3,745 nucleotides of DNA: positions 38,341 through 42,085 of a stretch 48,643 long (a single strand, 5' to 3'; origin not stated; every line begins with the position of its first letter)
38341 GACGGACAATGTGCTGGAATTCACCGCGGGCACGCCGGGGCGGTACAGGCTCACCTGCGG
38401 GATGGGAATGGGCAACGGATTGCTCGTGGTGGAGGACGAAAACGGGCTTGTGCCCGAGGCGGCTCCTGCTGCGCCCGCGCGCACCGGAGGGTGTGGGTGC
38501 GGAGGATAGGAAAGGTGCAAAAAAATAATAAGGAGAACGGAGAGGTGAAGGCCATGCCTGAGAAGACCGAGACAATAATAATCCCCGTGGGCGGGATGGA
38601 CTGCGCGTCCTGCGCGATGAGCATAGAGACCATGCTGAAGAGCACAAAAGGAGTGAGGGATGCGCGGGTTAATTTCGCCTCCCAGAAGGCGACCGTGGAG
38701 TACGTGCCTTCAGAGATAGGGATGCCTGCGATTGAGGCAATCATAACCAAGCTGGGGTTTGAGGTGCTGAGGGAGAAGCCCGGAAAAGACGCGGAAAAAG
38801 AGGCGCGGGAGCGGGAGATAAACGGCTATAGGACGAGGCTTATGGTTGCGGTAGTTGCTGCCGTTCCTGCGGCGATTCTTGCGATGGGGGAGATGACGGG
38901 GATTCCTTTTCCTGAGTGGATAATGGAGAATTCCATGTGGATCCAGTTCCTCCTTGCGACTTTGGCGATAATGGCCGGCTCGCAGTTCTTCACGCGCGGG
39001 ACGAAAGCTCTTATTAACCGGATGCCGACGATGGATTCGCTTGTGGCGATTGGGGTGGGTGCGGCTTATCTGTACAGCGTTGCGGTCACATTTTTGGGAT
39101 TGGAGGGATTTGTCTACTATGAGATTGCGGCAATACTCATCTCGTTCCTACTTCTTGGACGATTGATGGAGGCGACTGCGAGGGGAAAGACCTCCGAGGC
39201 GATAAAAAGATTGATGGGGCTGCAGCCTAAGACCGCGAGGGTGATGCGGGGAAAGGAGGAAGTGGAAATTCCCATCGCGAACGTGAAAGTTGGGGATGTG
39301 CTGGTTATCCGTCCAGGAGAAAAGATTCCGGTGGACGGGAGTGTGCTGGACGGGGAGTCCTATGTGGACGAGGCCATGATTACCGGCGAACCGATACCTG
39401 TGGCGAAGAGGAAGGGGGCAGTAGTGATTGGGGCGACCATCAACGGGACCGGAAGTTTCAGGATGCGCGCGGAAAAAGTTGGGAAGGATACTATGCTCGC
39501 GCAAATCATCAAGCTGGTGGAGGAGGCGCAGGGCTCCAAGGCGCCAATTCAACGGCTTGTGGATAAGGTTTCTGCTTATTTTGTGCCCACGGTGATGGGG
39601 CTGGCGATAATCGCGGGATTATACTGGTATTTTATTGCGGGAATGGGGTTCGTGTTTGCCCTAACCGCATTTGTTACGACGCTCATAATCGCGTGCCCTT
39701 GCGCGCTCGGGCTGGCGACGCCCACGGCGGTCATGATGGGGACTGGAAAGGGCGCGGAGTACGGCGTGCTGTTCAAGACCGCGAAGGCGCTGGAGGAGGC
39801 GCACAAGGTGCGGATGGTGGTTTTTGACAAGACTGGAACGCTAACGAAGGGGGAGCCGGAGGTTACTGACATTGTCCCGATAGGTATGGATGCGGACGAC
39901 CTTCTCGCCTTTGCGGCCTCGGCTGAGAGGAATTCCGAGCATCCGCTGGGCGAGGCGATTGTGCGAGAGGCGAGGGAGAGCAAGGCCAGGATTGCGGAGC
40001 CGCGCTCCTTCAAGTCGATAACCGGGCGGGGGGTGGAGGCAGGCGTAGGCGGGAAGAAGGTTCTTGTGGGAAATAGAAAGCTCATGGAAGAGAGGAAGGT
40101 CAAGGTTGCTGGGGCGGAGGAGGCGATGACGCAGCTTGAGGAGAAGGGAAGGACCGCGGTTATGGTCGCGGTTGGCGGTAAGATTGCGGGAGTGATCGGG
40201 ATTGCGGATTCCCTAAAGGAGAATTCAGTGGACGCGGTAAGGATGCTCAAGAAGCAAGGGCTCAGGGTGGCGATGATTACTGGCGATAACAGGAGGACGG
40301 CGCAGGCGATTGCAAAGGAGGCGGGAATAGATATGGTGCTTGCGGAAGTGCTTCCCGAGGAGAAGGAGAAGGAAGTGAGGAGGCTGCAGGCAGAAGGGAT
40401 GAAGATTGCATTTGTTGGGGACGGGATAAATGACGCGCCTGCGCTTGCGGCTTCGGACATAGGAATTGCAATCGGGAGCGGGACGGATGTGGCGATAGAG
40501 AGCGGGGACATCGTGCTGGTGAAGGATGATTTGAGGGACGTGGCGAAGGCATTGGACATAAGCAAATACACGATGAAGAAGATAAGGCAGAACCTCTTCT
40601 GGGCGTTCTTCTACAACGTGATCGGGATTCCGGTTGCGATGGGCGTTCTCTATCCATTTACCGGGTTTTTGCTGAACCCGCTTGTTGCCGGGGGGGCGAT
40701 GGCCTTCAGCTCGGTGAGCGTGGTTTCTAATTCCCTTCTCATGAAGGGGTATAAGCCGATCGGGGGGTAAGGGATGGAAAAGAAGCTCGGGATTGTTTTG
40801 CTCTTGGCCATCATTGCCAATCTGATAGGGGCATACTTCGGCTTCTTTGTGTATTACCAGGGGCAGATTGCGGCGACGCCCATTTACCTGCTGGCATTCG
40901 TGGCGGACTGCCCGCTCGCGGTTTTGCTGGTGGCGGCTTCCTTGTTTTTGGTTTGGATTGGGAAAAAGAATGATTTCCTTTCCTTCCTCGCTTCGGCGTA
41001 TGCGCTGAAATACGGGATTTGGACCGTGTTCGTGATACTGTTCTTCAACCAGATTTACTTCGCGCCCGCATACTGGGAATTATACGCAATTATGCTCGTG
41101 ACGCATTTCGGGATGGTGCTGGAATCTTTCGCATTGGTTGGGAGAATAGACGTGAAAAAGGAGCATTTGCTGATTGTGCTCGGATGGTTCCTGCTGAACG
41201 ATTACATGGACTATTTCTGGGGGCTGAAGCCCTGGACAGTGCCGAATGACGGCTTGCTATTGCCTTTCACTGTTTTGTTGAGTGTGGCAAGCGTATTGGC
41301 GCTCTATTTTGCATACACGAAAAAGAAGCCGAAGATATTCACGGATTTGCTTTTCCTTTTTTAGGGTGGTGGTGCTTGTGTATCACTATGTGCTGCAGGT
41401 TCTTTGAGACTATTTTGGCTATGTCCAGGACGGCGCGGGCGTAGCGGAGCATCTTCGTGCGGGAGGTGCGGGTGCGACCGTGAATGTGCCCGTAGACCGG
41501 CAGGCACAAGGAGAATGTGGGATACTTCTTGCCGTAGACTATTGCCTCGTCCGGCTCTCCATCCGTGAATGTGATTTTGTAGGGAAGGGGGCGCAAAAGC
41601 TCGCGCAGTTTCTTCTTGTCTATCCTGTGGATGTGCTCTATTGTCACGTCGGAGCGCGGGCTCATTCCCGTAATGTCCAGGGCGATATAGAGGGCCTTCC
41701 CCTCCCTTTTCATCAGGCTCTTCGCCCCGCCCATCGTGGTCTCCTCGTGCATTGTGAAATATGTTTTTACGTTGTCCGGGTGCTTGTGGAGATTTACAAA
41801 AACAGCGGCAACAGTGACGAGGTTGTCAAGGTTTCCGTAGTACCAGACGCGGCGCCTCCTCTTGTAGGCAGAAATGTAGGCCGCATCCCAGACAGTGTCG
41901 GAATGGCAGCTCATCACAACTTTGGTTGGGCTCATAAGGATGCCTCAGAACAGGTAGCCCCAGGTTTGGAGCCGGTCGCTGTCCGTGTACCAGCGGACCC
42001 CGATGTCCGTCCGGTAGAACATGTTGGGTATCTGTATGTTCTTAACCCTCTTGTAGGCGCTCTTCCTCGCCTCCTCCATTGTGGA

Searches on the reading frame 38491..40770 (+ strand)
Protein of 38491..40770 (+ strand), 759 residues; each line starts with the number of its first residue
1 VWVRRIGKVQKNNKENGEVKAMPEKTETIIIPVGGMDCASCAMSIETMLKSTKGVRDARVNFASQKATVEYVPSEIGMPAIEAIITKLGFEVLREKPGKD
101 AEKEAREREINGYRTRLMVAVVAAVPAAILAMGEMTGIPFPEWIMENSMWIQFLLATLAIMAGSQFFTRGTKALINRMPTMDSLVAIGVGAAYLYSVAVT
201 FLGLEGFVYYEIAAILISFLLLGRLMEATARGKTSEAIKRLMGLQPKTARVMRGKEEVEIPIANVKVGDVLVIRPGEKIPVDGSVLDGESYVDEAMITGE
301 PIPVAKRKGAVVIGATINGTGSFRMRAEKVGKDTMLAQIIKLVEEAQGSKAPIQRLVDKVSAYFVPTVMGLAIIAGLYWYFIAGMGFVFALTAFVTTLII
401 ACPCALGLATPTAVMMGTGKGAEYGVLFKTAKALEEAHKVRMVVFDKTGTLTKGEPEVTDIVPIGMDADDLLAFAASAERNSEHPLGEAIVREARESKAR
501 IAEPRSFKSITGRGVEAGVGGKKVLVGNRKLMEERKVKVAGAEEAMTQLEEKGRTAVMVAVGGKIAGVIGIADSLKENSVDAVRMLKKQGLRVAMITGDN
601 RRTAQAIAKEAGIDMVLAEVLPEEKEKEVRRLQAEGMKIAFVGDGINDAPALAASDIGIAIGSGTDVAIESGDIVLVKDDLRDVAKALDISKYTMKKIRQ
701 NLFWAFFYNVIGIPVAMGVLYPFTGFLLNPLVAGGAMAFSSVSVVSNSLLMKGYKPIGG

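Call 56: search_protein_families(library=pfam, proteins=[window:38491-40770:+], max_evalue=0.01)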
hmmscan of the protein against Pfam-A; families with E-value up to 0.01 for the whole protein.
window:38491-40770:+ (759 aa): 6 families
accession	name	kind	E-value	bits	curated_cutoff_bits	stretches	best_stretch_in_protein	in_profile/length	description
PF00122.25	E1-E2_ATPase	-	2.5e-57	193.8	28.1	1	244-422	2-179/181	E1-E2 ATPase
PF00702.32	Hydrolase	-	1.8e-40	139.8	26.4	1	441-655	2-190/191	haloacid dehalogenase-like hydrolase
PF00403.32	HMA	-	1.3e-13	51.5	24.8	1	31-91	2-62/62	Heavy-metal-associated domain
PF12710.13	HAD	-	9.2e-07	29.9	27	1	576-652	87-188/189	haloacid dehalogenase-like hydrolase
PF08282.18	Hydrolase_3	-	8.8e-06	26.1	20.9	1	631-687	198-254/255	haloacid dehalogenase-like hydrolase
PF13344.12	Hydrolase_6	-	0.0025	18.2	27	0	566-610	6-50/101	Haloacid dehalogenase-like hydrolase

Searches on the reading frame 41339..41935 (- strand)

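Call 56: search_protein_families(library=pfam, proteins=[window:41339-41935:-], max_evalue=0.01)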
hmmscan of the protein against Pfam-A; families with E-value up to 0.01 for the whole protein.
window:41339-41935:- (198 aa): 3 families
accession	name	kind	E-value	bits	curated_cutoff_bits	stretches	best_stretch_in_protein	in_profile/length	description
PF01546.33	Peptidase_M20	-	0.0027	18.1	24.6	1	11-92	5-102/206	Peptidase family M20/M25/M40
PF04389.22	Peptidase_M28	-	0.0031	17.7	21.3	1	4-123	13-127/193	Peptidase family M28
PF05343.19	Peptidase_M42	-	0.0049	16.4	23.2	1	37-94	134-196/292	M42 glutamyl aminopeptidase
